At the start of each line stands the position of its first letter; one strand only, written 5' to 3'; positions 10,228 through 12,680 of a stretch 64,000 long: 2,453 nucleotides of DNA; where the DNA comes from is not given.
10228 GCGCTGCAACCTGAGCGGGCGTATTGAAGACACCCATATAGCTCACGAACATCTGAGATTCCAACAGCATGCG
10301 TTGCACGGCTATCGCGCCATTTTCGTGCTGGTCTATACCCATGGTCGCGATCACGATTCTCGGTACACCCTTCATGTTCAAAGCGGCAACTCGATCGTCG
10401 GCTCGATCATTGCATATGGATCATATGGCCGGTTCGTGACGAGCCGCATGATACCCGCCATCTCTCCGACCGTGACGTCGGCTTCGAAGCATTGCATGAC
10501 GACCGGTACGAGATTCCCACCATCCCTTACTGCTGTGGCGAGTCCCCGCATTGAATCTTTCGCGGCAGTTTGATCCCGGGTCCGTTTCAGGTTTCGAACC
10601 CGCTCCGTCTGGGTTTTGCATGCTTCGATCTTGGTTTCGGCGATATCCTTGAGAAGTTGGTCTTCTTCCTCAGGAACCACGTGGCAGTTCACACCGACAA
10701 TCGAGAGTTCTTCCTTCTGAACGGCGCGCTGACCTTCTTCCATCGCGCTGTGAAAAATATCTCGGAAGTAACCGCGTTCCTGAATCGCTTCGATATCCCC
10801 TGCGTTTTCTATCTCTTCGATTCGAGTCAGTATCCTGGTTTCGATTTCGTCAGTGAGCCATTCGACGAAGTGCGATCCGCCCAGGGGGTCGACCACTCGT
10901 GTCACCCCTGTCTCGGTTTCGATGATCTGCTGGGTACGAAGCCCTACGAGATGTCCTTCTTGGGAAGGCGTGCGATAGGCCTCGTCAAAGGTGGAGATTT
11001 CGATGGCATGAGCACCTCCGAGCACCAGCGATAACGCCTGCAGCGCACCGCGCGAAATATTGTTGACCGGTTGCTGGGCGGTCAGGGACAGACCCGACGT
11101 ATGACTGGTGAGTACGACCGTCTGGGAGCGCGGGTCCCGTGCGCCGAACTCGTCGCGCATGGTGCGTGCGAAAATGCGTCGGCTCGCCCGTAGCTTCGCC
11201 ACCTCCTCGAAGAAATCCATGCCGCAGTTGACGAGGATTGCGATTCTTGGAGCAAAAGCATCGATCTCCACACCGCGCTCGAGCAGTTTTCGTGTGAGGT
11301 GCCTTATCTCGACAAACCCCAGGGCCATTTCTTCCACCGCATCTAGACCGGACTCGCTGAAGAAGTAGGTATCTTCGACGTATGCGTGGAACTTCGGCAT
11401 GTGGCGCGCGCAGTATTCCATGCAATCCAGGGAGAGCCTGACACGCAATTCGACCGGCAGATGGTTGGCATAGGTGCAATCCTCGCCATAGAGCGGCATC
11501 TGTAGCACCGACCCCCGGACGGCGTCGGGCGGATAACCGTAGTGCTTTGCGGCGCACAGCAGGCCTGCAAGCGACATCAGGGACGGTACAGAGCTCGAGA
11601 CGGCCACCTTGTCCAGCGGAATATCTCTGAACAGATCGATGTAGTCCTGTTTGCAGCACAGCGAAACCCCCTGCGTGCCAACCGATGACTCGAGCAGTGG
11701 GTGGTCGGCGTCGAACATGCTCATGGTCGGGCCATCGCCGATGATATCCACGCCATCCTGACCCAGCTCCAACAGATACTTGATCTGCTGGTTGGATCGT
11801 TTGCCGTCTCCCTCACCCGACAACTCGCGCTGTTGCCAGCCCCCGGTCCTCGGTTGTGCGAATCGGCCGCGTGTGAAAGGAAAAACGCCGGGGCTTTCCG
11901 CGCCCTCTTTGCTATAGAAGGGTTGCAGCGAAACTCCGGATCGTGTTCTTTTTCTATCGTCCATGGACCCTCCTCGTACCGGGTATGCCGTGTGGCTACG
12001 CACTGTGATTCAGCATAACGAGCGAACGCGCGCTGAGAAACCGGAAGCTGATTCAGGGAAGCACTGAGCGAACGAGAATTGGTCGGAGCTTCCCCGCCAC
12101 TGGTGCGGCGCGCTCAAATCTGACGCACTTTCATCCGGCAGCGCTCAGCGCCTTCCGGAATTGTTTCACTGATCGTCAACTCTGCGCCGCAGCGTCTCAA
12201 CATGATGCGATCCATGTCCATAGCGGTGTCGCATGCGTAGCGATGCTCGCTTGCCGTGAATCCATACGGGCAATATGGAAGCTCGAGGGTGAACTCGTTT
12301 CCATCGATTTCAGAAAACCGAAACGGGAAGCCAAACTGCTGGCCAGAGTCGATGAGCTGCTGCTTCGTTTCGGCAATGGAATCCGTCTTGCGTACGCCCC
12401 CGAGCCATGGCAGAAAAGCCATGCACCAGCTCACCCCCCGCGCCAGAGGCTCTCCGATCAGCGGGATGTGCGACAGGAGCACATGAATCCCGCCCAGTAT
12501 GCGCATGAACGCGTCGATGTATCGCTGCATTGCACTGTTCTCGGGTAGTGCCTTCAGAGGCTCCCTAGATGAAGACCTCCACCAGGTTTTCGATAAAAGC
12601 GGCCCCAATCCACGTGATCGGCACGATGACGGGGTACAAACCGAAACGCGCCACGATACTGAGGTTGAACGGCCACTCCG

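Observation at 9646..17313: Two split acyl-CoA mutases in one co-directional array with a single MeaB chaperone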

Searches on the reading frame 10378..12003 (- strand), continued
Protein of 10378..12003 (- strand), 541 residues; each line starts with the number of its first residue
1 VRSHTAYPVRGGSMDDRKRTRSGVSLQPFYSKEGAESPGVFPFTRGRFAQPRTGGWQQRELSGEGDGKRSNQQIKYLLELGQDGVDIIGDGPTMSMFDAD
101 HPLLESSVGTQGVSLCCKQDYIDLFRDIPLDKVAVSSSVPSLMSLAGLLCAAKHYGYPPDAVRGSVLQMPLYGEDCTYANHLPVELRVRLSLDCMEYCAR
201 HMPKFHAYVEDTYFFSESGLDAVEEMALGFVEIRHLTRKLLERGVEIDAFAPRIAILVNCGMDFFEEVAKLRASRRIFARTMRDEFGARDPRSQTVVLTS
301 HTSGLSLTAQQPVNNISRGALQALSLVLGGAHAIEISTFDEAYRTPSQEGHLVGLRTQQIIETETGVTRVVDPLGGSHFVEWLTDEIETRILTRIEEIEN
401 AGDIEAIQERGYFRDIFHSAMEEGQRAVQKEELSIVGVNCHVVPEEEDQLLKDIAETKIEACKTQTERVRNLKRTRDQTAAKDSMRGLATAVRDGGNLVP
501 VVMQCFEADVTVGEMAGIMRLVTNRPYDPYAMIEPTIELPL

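Call 18: find_encoding_contigs(protein=P0111, flank=8000, max_places=1)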
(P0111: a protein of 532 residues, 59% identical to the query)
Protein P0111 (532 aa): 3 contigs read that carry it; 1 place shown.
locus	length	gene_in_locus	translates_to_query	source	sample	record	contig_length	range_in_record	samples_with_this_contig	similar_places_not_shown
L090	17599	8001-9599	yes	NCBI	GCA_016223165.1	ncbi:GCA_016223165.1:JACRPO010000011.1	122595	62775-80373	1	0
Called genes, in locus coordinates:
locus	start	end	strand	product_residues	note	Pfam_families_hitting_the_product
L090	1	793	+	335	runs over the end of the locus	PF02899:Phage_int_SAM_1, PF00589:Phage_integrase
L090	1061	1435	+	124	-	PF00903:Glyoxalase, PF22677:Ble-like_N (weak)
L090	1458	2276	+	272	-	PF08279:HTH_11, PF13280:WYL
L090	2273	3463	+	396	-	PF17785:PUA_3, PF10672:Methyltrans_SAM, PF03602:Cons_hypoth95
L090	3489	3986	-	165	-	PF01047:MarR (weak), PF13404:HTH_AsnC-type, PF13412:HTH_24, PF01037:AsnC_trans_reg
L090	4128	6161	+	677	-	PF13522:GATase_6, PF13537:GATase_7, PF01380:SIS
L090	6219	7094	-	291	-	PF00106:adh_short, PF01370:Epimerase (weak), PF08659:KR, PF13561:adh_short_C2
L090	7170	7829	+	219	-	PF00440:TetR_N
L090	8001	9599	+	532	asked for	PF01642:MM_CoA_mutase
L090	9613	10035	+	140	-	PF02310:B12-binding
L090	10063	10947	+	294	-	PF00378:ECH_1, PF16113:ECH_2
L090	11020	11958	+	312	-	PF03308:MeaB, PF01656:CbiA, PF02492:cobW (weak)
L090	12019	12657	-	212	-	PF00005:ABC_tran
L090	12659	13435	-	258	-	PF00005:ABC_tran, PF13304:AAA_21 (faint)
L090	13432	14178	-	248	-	PF00005:ABC_tran, PF13304:AAA_21 (faint)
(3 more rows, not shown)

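Call 48: search_protein_families(library=ncbifam, proteins=[L089:4898-6478:+, L088:5287-7116:+, L089:6544-7356:+, L088:7127-7951:+, L088:10129-11004:+, L089:3992-4876:+, L081:8337-9890:+, L081:12048-13559:+], max_evalue=1e-10)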
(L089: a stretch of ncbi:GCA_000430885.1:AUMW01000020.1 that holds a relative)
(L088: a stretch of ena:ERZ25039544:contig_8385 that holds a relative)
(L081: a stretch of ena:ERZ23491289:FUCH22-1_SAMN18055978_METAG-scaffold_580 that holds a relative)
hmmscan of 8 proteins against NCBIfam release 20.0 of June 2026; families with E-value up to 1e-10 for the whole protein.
L089:4898-6478:+ (526 aa): 102 families (the best 25 are shown)
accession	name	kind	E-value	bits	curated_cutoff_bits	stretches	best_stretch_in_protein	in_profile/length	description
NF006182.0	PRK08316.1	subfamily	3.5e-151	504.2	663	1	10-520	9-518/523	fatty acyl-CoA synthetase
NF004837.0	PRK06187.1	subfamily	5.1e-138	460.6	476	1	11-523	7-526/531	long-chain-fatty-acid--CoA ligase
NF052269.1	Staph_lig_FadD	equivalog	3.1e-95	319.4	650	1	35-521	25-495/499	long-chain-fatty-acid--CoA ligase FadD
NF005801.1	PRK07656.1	equivalog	5.7e-95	318.8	657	1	13-515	2-499/500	FadD3 family acyl-CoA ligase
NF005307.0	PRK06839.1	equivalog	1.9e-94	317.1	748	1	26-518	16-492/496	o-succinylbenzoate--CoA ligase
NF009233.0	PRK12583.1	subfamily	8.9e-94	314.9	832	2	170-522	197-553/558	fatty acid CoA ligase family protein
NF006181.0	PRK08314.1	subfamily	3.8e-93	312.7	705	1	11-522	23-557/563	long-chain-fatty-acid--CoA ligase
NF004808.0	PRK06155.1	equivalog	2.3e-87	293.5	722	1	10-520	19-523/542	ATP-dependent acyl-CoA ligase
NF005676.0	PRK07470.1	equivalog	3e-87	293.5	774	1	13-522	21-532/544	acyl-CoA synthetase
NF005947.1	PRK08008.1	equivalog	6.2e-87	292.3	651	1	36-515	36-517/518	crotonobetaine/carnitine-CoA ligase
NF006523.0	PRK08974.1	equivalog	6.6e-87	291.9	884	1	171-521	203-555/561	long-chain-fatty-acid--CoA ligase FadD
NF004822.0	PRK06178.1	equivalog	1.4e-84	284.7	782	1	9-519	34-567/571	acyl-CoA synthetase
NF004114.0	PRK05605.1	equivalog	1.4e-84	284.5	766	1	166-523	213-573/575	long-chain-fatty-acid--CoA ligase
NF002966.0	PRK03640.1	equivalog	1.1e-83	281.5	556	1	27-519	17-480/483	o-succinylbenzoate--CoA ligase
NF004797.0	PRK06145.1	equivalog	1.4e-83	281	850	1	14-519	4-495/499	acyl-CoA synthetase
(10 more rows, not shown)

L088:5287-7116:+ (609 aa): 84 families (the best 25 are shown)
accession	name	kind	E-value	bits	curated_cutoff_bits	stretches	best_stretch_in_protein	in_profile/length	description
NF005714.0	PRK07529.1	subfamily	5.5e-147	490.8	632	1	13-600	34-635/640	acyl-CoA synthetase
NF004837.0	PRK06187.1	subfamily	2.9e-84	283.2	476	1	42-536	33-523/531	long-chain-fatty-acid--CoA ligase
TIGR03208.1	cyc_hxne_CoA_lg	equivalog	2.9e-60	204.5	792.3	1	37-532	48-537/538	cyclohexanecarboxylate-CoA ligase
NF005801.1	PRK07656.1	equivalog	2.2e-57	194.9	657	1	27-532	11-500/500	FadD3 family acyl-CoA ligase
TIGR01923.1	menE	equivalog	1.2e-54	185.9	330.15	1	44-528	1-439/442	o-succinylbenzoate--CoA ligase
NF009233.0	PRK12583.1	subfamily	4.1e-54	183.9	832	1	43-539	46-554/558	fatty acid CoA ligase family protein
NF005676.0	PRK07470.1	equivalog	2.4e-53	181.6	774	1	42-534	45-528/544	acyl-CoA synthetase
NF004114.0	PRK05605.1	equivalog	6.6e-52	176.6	766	1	166-534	203-568/575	long-chain-fatty-acid--CoA ligase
NF006020.0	PRK08162.1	subfamily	2.3e-51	174.8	677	1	42-537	44-540/545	acyl-CoA synthetase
NF004511.1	PRK05852.1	equivalog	6.2e-50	170.3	650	1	42-528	26-497/505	FadD7 family fatty acid--CoA ligase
NF005307.0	PRK06839.1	equivalog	6.5e-49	166.9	748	1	42-534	27-492/496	o-succinylbenzoate--CoA ligase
NF005702.0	PRK07514.1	subfamily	1.2e-48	165.7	558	1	41-535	28-500/506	malonyl-CoA synthase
NF006572.0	PRK09088.1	equivalog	3.9e-48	164.4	696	1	42-537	28-489/491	acyl-CoA synthetase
NF002966.0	PRK03640.1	equivalog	2.8e-46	158.1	556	1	178-533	136-478/483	o-succinylbenzoate--CoA ligase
NF006181.0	PRK08314.1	subfamily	9.4e-46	156.2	705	1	42-534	49-553/563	long-chain-fatty-acid--CoA ligase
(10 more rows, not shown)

L089:6544-7356:+ (270 aa): 202 families (the best 25 are shown)
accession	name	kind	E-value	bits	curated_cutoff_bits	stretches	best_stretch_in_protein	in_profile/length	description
NF004198.0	PRK05653.1-3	equivalog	3.5e-70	236.3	296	1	9-251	4-246/248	3-oxoacyl-ACP reductase FabG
NF009466.0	PRK12826.1-2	subfamily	1.1e-63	215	222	1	13-253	4-246/248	3-oxoacyl-ACP reductase FabG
TIGR01830.1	3oxo_ACP_reduc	equivalog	1.6e-62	211.3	297.75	1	15-250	1-237/239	3-oxoacyl-[acyl-carrier-protein] reductase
NF005469.0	PRK07063.1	equivalog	1.6e-59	201.6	306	1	9-251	4-254/260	SDR family oxidoreductase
NF009464.0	PRK12824.1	subfamily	9.4e-59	199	269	1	13-252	3-243/245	3-oxoacyl-ACP reductase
NF005309.0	PRK06841.1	subfamily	1.7e-58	198.1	286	1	8-251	11-252/255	GolD/DthD family dehydrogenase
TIGR01829.1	AcAcCoA_reduct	subfamily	6.2e-58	196.3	302.1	1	13-251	1-240/242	acetoacetyl-CoA reductase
NF004818.0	PRK06172.1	equivalog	1.7e-56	191.4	336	1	7-251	2-250/253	SDR family oxidoreductase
NF009093.0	PRK12429.1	subfamily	1.3e-54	185.2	258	1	8-250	1-255/259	3-hydroxybutyrate dehydrogenase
NF053701.1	CsHdxCHCADhChcB2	equivalog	1.7e-54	185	350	1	10-250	1-241/245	cis-4-hydroxycyclohexanecarboxylate dehydrogenase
NF005067.0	PRK06484.1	equivalog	4.3e-54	183.9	713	1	9-251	6-251/524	short chain dehydrogenase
TIGR01963.1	PHB_DH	subfamily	8.7e-54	182.4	307.05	1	13-250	2-251/255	3-hydroxybutyrate dehydrogenase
NF004200.0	PRK05653.1-5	equivalog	1.2e-53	182.1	273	1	13-250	3-240/242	3-oxoacyl-ACP reductase FabG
NF005559.1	PRK07231.1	subfamily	4.9e-53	180.2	215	1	9-251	1-247/249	glucose 1-dehydrogenase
NF004197.0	PRK05653.1-1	equivalog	9.8e-53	179.3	332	1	8-251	3-246/249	3-oxoacyl-ACP reductase FabG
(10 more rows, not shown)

L088:7127-7951:+ (274 aa): 185 families (the best 25 are shown)
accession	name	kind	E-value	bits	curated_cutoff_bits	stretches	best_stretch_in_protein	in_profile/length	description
NF004198.0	PRK05653.1-3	equivalog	8.7e-57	192.4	296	1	2-272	3-246/248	3-oxoacyl-ACP reductase FabG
TIGR01830.1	3oxo_ACP_reduc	equivalog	1.6e-54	185.1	297.75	1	9-210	1-193/239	3-oxoacyl-[acyl-carrier-protein] reductase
NF004197.0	PRK05653.1-1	equivalog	1.7e-53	181.8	332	1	3-273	4-247/249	3-oxoacyl-ACP reductase FabG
NF005559.1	PRK07231.1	subfamily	4.9e-50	170.4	215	1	3-272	1-247/249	glucose 1-dehydrogenase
NF009093.0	PRK12429.1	subfamily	4.4e-44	150.7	258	1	3-272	2-256/259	3-hydroxybutyrate dehydrogenase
NF004778.0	PRK06124.1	equivalog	1.3e-43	149.3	303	1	3-273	8-253/256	SDR family oxidoreductase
NF009466.0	PRK12826.1-2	subfamily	1.4e-43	149.2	222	1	7-272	4-244/248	3-oxoacyl-ACP reductase FabG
NF006070.0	PRK08213.1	subfamily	8.2e-43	146.8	279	1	3-272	9-256/259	gluconate 5-dehydrogenase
NF005861.0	PRK07791.1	subfamily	2.7e-42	145.2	373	1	2-210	2-214/300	SDR family oxidoreductase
NF004200.0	PRK05653.1-5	equivalog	2.7e-42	145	273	1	7-272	3-241/242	3-oxoacyl-ACP reductase FabG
NF006110.0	PRK08261.1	equivalog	4.6e-42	144.4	410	1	4-270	212-448/454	3-oxoacyl-ACP reductase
TIGR01829.1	AcAcCoA_reduct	subfamily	1e-41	143.2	302.1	1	7-272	1-240/242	acetoacetyl-CoA reductase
NF004791.0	PRK06138.1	equivalog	2.1e-41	141.9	312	1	3-272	2-249/252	SDR family oxidoreductase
NF009464.0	PRK12824.1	subfamily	5.7e-41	140.8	269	1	7-272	3-242/245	3-oxoacyl-ACP reductase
TIGR02415.1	23BDH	subfamily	6.8e-41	140.4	304.35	1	7-272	1-251/254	acetoin reductase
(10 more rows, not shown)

L088:10129-11004:+ (291 aa): 173 families (the best 25 are shown)
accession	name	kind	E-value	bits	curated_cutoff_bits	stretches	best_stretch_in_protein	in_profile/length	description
NF005811.0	PRK07677.1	equivalog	5e-72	242.5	318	1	10-253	4-248/254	2,4-dienoyl-CoA reductase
NF005752.0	PRK07576.1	subfamily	5.4e-50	170.2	321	1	7-261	7-259/271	SDR family oxidoreductase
NF005559.1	PRK07231.1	subfamily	1.4e-44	152.5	215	1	7-252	2-247/249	glucose 1-dehydrogenase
NF006070.0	PRK08213.1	subfamily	3e-43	148.2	279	1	7-253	10-257/259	gluconate 5-dehydrogenase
TIGR01832.1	kduD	equivalog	2.6e-40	138.5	338.85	1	7-251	3-244/248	2-dehydro-3-deoxy-D-gluconate 5-dehydrogenase KduD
NF005469.0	PRK07063.1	equivalog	2.4e-39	135.5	306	1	7-254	5-256/260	SDR family oxidoreductase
NF005893.0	PRK07856.1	equivalog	1e-38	133.1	255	1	7-252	7-241/255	SDR family oxidoreductase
NF005309.0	PRK06841.1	subfamily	1.1e-38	133.2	286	1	7-252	13-252/255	GolD/DthD family dehydrogenase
NF004198.0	PRK05653.1-3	equivalog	1.8e-38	132.4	296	1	6-252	4-246/248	3-oxoacyl-ACP reductase FabG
NF006693.0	PRK09242.1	equivalog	8.2e-38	130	328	1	7-253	8-254/258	SDR family oxidoreductase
NF005711.0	PRK07523.1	subfamily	3.4e-37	128.4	413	1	7-252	8-251/255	SDR family oxidoreductase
NF009466.0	PRK12826.1-2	subfamily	4.1e-37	128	222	1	10-253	4-245/248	3-oxoacyl-ACP reductase FabG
TIGR01830.1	3oxo_ACP_reduc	equivalog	5.6e-37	127.7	297.75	1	13-251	2-237/239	3-oxoacyl-[acyl-carrier-protein] reductase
NF047923.1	pyridox_DH_SDR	equivalog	1.4e-35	123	325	1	8-252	2-240/243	pyridoxal 4-dehydrogenase, SDR-type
NF004791.0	PRK06138.1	equivalog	2.5e-35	122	312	1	7-253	3-250/252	SDR family oxidoreductase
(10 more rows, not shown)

L089:3992-4876:+ (294 aa): 61 families (the best 25 are shown)
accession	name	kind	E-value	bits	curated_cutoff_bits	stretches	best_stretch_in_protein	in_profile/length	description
NF009125.0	PRK12478.1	equivalog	6.3e-123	409.7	347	1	2-291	5-292/304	crotonase/enoyl-CoA hydratase family protein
NF006128.0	PRK08272.1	subfamily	4.4e-94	315.2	257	1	3-284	12-303/308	crotonase/enoyl-CoA hydratase family protein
NF006140.0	PRK08290.1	subfamily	9.6e-46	156.3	280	1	2-239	6-249/292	enoyl-CoA hydratase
NF004840.0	PRK06190.1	equivalog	3.3e-40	138.3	253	1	4-234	4-220/260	enoyl-CoA hydratase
NF051848.1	EnCoAHydtEchA19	equivalog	5.6e-40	137.5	400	1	6-231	2-216/258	enoyl-CoA hydratase EchA19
NF004857.0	PRK06210.1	equivalog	4.6e-37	127.9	341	1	2-233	6-232/275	enoyl-CoA hydratase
NF006109.0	PRK08260.1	subfamily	6.8e-37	127.3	320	1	1-216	1-219/296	enoyl-CoA hydratase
NF006588.0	PRK09120.1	equivalog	5.6e-34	117.6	276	2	114-231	105-225/276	p-hydroxycinnamoyl CoA hydratase/lyase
NF004781.0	PRK06127.1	subfamily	3.9e-33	115.3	291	2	107-232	100-228/269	enoyl-CoA hydratase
TIGR02280.1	PaaB1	equivalog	7.8e-33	114.1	345.15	1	6-229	1-212/256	2-(1,2-epoxy-1,2-dihydrophenyl)acetyl-CoA isomerase PaaG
NF006108.0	PRK08259.1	equivalog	9.8e-33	113.7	273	1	4-227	3-210/256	crotonase/enoyl-CoA hydratase family protein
NF042430.2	EnCoAhydt_DpgD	equivalog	5.9e-32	111.1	400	1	8-229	1-214/258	enoyl-CoA-hydratase DpgD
NF005699.0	PRK07509.1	equivalog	1.2e-31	110.3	249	1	5-233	5-224/267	crotonase/enoyl-CoA hydratase family protein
NF004794.0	PRK06142.1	equivalog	4.1e-31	108.6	308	1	2-232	4-232/273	crotonase/enoyl-CoA hydratase family protein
NF004475.0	PRK05809.1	subfamily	1.1e-30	107.1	394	1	1-228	1-215/260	short-chain-enoyl-CoA hydratase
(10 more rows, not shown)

L081:8337-9890:+ (517 aa): 1 family
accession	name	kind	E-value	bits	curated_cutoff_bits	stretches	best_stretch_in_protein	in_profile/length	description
TIGR01117.1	mmdA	subfamily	2.5e-93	313.6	998.8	1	7-494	3-490/512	methylmalonyl-CoA decarboxylase subunit alpha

L081:12048-13559:+ (503 aa): 4 families
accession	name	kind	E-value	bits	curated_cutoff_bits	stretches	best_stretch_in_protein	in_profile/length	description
NF006104.0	PRK08257.1-3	equivalog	2e-167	558.1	654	1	1-499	5-510/512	acetyl-CoA acetyltransferase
NF006103.0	PRK08257.1-1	equivalog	3.3e-125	418.8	757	1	2-494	8-490/495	acetyl-CoA acetyltransferase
NF006105.0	PRK08257.1-4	equivalog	1.2e-114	383.8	683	1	2-494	8-503/510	acetyl-CoA acetyltransferase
NF006106.0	PRK08257.1-5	equivalog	3.2e-90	303.2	684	1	1-495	10-497/503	acetyl-CoA acetyltransferase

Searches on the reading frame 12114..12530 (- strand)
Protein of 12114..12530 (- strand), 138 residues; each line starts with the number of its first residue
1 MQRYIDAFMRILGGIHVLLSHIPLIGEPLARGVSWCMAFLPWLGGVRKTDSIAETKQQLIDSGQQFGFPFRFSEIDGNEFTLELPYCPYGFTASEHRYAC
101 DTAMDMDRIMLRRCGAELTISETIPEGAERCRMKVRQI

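Call 4: search_protein_families(library=pfam, proteins=[window:12114-12530:-], max_evalue=0.01)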
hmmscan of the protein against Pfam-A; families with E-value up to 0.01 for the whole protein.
window:12114-12530:- (138 aa): 1 family
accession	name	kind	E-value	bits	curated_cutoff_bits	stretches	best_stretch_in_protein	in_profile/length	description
PF14196.11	ATC_hydrolase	-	0.006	17.8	28.1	0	48-133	56-143/145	L-2-amino-thiazoline-4-carboxylic acid hydrolase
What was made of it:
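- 12114..12530 (-): ORF-138: small Cys-containing protein of a small conserved family. There is a weak PF14196 ATC_hydrolase hit below cutoff (call 4).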

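Call 5: search_protein_families(library=ncbifam, proteins=[window:12114-12530:-], max_evalue=0.01)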
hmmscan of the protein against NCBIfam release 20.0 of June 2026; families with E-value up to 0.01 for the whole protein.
window:12114-12530:- (138 aa): 0 families

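Call 49: search_protein_representatives(protein=window:12114-12530:-)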
Query: 138 residues. Proteins with E-value up to 0.001 (for the whole library): 48; up to 1e-10: 23; up to 1e-30: 2. The best 48 are listed.
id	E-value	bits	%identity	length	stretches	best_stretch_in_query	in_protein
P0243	6.1e-44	165.6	56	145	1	2-138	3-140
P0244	5.3e-40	152.8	73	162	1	1-93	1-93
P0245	2.4e-22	95.6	41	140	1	11-137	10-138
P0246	7.6e-22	94.0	68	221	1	59-123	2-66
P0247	2.4e-20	89.1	73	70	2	1-55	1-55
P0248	2.3e-19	86.0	49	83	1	2-82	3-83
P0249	4.1e-19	85.1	35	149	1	8-137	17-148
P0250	2.4e-18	82.6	34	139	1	8-135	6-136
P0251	3.1e-18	82.3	39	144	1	5-136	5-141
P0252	2.2e-17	79.5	37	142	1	2-135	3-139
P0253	1.0e-16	77.4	37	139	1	8-136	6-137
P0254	5.5e-15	71.7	37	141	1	8-136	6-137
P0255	1.0e-14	70.9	38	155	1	9-120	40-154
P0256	1.3e-14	70.5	37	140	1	10-136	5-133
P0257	1.6e-14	70.2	30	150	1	8-135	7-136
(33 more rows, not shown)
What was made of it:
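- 12114..12530 (-): 48 representative clusters match at E <= 1e-3 (call 49).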
